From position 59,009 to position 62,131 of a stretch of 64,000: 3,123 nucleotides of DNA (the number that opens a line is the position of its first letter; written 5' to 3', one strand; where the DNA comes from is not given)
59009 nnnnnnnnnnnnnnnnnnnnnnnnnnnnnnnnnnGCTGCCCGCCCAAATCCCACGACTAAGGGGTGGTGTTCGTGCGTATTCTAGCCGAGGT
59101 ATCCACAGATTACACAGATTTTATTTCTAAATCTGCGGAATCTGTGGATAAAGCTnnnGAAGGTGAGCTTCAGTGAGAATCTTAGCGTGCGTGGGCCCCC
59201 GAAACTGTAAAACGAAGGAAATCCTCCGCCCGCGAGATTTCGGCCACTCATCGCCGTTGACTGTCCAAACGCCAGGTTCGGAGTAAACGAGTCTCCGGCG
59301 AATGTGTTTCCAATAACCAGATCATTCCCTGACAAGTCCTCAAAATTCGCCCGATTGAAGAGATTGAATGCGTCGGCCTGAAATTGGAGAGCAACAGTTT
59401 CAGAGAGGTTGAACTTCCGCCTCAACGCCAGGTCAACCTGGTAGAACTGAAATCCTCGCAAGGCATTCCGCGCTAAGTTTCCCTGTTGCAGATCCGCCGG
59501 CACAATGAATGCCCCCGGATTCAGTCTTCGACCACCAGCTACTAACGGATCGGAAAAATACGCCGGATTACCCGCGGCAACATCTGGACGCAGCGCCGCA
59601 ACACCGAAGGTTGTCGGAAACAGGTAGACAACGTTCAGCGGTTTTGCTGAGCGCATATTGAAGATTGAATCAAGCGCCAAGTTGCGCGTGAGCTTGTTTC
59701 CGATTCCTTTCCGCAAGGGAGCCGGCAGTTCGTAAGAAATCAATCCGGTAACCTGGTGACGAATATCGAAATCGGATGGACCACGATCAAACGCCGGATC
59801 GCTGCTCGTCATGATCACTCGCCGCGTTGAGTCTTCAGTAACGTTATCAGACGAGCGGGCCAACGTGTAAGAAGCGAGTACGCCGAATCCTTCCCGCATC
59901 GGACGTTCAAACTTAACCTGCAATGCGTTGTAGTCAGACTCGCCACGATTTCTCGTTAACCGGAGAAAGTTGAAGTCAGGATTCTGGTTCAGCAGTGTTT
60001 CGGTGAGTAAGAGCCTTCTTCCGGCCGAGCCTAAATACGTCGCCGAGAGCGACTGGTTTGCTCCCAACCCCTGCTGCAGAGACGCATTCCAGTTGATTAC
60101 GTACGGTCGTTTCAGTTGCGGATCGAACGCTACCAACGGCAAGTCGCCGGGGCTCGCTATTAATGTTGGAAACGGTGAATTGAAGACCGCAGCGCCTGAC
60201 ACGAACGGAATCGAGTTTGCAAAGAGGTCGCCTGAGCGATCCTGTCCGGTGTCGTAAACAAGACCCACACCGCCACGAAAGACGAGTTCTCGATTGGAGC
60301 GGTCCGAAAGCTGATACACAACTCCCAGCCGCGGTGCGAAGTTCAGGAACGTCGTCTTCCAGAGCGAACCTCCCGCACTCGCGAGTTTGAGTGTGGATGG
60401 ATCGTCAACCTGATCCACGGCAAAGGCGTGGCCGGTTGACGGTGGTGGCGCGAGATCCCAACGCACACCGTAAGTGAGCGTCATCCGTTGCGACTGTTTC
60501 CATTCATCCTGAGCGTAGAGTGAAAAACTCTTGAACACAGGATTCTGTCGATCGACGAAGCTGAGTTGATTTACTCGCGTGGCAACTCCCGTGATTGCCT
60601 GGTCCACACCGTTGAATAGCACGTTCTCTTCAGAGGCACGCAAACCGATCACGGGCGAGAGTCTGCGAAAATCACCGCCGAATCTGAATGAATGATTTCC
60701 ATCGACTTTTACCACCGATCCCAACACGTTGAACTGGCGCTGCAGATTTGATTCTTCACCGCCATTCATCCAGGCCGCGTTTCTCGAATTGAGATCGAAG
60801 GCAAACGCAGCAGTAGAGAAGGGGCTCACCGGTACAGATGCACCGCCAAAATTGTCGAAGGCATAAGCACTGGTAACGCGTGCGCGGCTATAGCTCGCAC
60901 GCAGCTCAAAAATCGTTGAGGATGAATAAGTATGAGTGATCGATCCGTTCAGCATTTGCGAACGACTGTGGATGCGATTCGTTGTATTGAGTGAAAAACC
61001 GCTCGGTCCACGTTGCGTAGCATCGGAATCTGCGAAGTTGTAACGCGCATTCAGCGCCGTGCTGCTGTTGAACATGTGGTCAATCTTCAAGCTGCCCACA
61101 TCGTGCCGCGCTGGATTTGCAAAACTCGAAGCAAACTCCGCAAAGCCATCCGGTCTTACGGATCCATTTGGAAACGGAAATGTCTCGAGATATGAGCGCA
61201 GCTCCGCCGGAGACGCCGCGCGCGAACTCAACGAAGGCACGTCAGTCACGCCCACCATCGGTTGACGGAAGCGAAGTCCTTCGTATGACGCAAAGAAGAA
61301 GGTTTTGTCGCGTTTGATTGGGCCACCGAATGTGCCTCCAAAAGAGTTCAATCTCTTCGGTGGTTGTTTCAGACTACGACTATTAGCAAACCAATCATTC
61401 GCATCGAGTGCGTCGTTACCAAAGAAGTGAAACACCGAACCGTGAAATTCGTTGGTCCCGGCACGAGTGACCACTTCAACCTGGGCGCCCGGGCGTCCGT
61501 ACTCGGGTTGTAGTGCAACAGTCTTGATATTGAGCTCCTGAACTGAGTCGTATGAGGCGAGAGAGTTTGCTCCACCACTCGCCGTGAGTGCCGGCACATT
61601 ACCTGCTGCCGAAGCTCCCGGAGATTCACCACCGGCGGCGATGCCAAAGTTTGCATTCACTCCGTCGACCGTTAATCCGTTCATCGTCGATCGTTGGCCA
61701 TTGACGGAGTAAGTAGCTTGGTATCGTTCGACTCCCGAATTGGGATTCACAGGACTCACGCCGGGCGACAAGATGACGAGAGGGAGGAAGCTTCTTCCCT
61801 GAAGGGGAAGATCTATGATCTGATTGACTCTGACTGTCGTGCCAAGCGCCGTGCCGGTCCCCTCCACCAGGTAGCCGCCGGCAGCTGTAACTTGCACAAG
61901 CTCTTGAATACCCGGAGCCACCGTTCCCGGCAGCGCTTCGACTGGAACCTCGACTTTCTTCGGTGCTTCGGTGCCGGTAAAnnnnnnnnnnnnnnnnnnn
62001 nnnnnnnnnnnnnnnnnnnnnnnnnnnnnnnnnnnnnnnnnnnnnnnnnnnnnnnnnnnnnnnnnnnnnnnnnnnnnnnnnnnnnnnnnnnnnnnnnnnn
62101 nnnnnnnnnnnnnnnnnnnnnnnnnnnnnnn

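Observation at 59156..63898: VIT-vWA module fused to the N-terminus of a TonB-dependent-type plug and barrel in one 1580-aa protein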

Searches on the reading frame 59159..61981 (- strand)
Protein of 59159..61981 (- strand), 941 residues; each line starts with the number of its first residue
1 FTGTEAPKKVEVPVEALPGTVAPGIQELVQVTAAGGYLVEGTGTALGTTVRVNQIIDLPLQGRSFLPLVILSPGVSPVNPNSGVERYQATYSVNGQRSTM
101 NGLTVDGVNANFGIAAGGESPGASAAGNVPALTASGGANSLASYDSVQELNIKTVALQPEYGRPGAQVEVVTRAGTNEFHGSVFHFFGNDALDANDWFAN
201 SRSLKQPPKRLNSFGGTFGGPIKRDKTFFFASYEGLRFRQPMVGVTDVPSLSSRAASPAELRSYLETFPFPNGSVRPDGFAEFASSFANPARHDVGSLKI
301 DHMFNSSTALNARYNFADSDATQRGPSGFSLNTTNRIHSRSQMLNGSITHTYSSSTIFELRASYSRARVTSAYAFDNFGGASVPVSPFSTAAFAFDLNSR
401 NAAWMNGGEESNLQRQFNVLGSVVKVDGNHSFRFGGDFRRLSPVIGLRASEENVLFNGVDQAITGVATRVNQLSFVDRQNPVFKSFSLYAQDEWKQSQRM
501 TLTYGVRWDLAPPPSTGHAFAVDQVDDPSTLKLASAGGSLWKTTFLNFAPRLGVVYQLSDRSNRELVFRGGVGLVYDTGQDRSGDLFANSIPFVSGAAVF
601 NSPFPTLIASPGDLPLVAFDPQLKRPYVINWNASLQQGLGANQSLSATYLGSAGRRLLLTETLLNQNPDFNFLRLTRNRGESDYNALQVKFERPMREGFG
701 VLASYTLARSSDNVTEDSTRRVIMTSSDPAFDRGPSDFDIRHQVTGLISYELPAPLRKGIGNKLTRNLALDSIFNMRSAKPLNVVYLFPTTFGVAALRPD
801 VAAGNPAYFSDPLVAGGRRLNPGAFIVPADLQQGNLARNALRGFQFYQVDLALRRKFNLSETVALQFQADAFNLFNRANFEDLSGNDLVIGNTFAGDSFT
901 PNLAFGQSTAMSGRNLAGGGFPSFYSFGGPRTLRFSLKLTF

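Call 23: predict_structure(alignment_id=A1)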
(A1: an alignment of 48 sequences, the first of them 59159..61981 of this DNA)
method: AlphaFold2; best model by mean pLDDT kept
length: 941 residues; sequences in the alignment: 48
mean_pLDDT: 54.3   pTM: 0.52
mean pLDDT of the five models: 54.3, 50.0, 48.0, 46.4, 41.8
residues with pLDDT >= 90: 15; 70-90: 259; 50-70: 206; < 50: 461
segments of 3 or more residues with pLDDT < 50: 1-196, 206-226, 237-243, 325-329, 378-380, 396-403, 452-472, 523-528, 579-622, 660-677, 714-729, 731-733, 780-805, 825-844, 876-930
pLDDT, mean of each block of 10 residues (from residue 1): 26 29 29 27 25 35 38 39 33 38 38 30 31 26 31 35 34 33 35 47 51 36 46 49 58 73 64 71 60 68 75 79 50 71 86 81 85 60 51 49 57 84 85 88 68 42 39 59 84 83 86 64 49 62 73 83 72 72 45 44 33 39 66 83 82 68 36 41 82 77 84 48 42 52 80 72 67 70 40 38 48 49 49 32 52 73 69 51 30 37 28 29 31 65 47
secondary structure, 60 per line:
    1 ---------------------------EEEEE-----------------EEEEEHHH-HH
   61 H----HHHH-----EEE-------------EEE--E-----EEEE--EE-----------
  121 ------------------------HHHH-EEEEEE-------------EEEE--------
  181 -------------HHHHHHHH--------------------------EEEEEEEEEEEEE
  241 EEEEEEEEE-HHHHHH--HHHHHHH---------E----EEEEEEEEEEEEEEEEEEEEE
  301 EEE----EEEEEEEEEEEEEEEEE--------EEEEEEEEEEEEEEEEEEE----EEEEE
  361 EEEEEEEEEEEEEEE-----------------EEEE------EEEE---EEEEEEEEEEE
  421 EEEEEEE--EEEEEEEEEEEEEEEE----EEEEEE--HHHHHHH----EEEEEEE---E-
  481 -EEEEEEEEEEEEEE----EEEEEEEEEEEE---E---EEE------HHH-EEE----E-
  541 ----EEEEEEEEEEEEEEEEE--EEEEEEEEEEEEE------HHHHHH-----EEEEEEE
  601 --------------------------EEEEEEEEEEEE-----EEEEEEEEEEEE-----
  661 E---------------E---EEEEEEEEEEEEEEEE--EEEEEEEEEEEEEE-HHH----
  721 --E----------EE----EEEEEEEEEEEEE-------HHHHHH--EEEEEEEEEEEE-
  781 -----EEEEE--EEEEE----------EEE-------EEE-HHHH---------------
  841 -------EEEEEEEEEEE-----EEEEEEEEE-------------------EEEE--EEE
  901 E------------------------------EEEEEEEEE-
elements in order (helices of 4 or more, strands of 3 or more residues): E28-32 E50-54 H66-69 E75-77 E91-93 E102-105 H145-148 E150-155 E169-172 H194-201 E228-249 H251-256 H259-265 E280-303 E308-324 E333-351 E356-375 E393-396 E403-406 E410-427 E430-445 E450-455 H458-464 E469-475 E482-495 E500-511 E519-521 E532-534 E545-561 E564-576 H583-588 E594-600 E627-638 E644-655 E681-696 E699-712 E740-752 H760-765 E768-779 E786-790 E793-797 E808-810 E818-820 H822-825 E848-858 E864-872 E892-895 E898-901 E932-940

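Call 39: search_solved_structures(query=A4, max_evalue=1, show_alignments=2)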
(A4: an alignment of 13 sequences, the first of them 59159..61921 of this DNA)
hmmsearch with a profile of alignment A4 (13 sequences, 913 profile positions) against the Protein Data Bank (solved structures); distinct sequences matched with E-value up to 1: 6.
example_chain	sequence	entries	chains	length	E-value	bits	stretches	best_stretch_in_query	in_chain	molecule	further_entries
4zgv_A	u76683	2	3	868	1.6e-13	52.7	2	23-152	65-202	Ferredoxin receptor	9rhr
1fep_A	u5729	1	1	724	2.5e-05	25.6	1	27-163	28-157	FERRIC ENTEROBACTIN RECEPTOR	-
2hdf_A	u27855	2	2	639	0.00099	20.3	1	453-492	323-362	Colicin I receptor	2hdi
6v81_A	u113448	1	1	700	0.001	20.2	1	453-498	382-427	Probable TonB-dependent receptor YncD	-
9c4o_A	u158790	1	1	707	0.001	20.2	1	453-498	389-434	Pyrroloquinoline quinone transporter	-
9nn6_A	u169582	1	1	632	0.0019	19.3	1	453-492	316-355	Colicin I receptor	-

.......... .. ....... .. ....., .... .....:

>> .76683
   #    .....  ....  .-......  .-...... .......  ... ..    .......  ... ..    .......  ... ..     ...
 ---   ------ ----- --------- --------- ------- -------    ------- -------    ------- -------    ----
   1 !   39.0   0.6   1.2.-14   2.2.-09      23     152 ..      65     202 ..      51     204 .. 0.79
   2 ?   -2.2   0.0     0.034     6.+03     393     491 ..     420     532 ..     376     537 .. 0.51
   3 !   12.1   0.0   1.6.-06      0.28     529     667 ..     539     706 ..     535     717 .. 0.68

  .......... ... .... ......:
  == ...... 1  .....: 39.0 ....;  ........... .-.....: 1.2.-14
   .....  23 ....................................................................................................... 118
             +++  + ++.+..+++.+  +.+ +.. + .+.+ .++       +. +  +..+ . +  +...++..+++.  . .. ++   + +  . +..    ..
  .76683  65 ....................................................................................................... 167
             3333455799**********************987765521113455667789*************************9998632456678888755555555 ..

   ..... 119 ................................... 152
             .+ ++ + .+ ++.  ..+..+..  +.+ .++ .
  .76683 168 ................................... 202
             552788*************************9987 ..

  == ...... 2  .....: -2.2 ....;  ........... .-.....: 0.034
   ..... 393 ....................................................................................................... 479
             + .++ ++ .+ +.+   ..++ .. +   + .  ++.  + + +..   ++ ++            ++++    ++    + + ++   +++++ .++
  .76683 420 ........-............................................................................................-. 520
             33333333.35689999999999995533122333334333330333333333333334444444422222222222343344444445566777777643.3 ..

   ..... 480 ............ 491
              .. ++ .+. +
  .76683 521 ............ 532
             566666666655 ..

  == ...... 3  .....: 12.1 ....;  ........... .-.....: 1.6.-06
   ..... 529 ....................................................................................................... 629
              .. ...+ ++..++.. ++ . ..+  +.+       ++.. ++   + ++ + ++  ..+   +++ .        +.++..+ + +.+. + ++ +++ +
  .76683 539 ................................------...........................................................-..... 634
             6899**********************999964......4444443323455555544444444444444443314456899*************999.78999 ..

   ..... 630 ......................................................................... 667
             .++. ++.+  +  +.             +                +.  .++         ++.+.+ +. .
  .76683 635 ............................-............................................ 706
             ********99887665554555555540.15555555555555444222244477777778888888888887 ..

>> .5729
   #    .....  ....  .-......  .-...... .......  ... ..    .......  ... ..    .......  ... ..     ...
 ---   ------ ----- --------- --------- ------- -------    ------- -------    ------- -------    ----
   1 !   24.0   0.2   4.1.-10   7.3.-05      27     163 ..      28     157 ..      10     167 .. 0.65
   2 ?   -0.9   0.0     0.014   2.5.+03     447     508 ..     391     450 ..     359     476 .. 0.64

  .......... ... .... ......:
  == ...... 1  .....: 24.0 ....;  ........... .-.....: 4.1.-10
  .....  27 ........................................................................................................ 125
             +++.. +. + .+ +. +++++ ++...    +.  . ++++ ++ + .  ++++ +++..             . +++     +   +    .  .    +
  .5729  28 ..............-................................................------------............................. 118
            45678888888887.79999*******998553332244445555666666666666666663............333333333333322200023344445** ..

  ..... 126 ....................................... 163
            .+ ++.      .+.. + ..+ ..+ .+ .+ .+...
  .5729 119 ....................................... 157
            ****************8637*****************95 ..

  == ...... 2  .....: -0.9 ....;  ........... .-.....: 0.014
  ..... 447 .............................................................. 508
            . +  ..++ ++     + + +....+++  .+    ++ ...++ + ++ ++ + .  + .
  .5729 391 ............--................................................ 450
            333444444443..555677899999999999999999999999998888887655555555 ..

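Call 64: fold_search(model_id=the predicted structure, library=pdb)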
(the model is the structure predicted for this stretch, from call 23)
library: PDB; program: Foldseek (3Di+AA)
matches with E <= 10: 691; with E <= 0.001: 173
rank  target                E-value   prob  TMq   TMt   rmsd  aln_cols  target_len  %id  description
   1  9a3c_MODEL_1_A        2.2e-12  1.00  0.33  0.40  10.8       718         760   13  Model of E. coli Fiu by in-cell photo-crosslinking MS and deep learning (released 2023-02-24)
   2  6bpm_A                6.7e-12  1.00  0.29  0.38  16.1       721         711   11  The crystal structure of the Ferric-Catecholate import receptor Fiu from K12 E. coli: Closed form (C21) (released 2018-11-28)
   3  9c4o                  1.4e-11  1.00  0.31  0.41  18.8       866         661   12  Cryo-EM structure of PqqU with ligand PQQ (released 2024-06-19)
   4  6h7v_A                3.2e-11  1.00  0.29  0.39  12.2       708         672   10  Crystal structure of BauA, the Ferric preacinetobactin receptor from Acinetobacter baumannii (released 2018-10-10)
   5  1xkw                  4.5e-11  1.00  0.30  0.41  14.6       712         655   10  Pyochelin outer membrane receptor FptA from Pseudomonas aeruginosa (released 2005-10-04)
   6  6h7f_A                5.8e-11  1.00  0.29  0.38  12.4       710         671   10  Crystal structure of BauA, the Ferric preacinetobactin receptor from Acinetobacter baumannii in complex with Fe3+-Prea (released 2018-10-10)
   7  9ex3_A                1.1e-10  1.00  0.30  0.39  13.6       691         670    9  Ferric-mycobactin receptor (FemA) in complex with dihydroaeruginoic acid (released 2025-02-26)
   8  6ofr                  1.7e-10  1.00  0.36  0.43  11.2       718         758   11  The crystal structure of the outer membrane transporter YddB from Escherichia coli (released 2019-10-02)
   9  6z9n_B                4.1e-10  1.00  0.32  0.44  11.3       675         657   10  Copper transporter OprC (released 2021-06-30)
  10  8s34_A                5.5e-10  1.00  0.30  0.39  13.8       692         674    9  Ferric-mycobactin receptor (FemA) in complex with aeruginic acid (released 2025-02-26)
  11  6h7v_B                6.1e-10  1.00  0.29  0.39  15.2       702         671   10  Crystal structure of BauA, the Ferric preacinetobactin receptor from Acinetobacter baumannii (released 2018-10-10)
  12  6z8r_A                8.7e-10  1.00  0.31  0.43  11.5       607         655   11  Copper transporter OprC (released 2021-06-09)
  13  5odw_B                9.1e-10  1.00  0.31  0.38  15.6       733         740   10  Structure of the FpvAI-pyocin S2 complex (released 2017-11-08)
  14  9a31_MODEL_1_A        9.6e-10  1.00  0.33  0.40  14.8       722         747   11  Model of E. coli fhuA by in-cell photo-crosslinking MS and deep learning (released 2023-02-24)
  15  4epa                  1.0e-09  1.00  0.32  0.45   9.5       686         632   11  The crystal structure of the ferric yersiniabactin uptake receptor FyuA from Yersinia pestis (released 2012-06-20)
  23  4zgv_A                1.8e-09  1.00  0.36  0.41  10.9       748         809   12  The Crystal Structure of the Ferredoxin Receptor FusA from Pectobacterium atrosepticum SCRI1043 (released 2016-08-31)
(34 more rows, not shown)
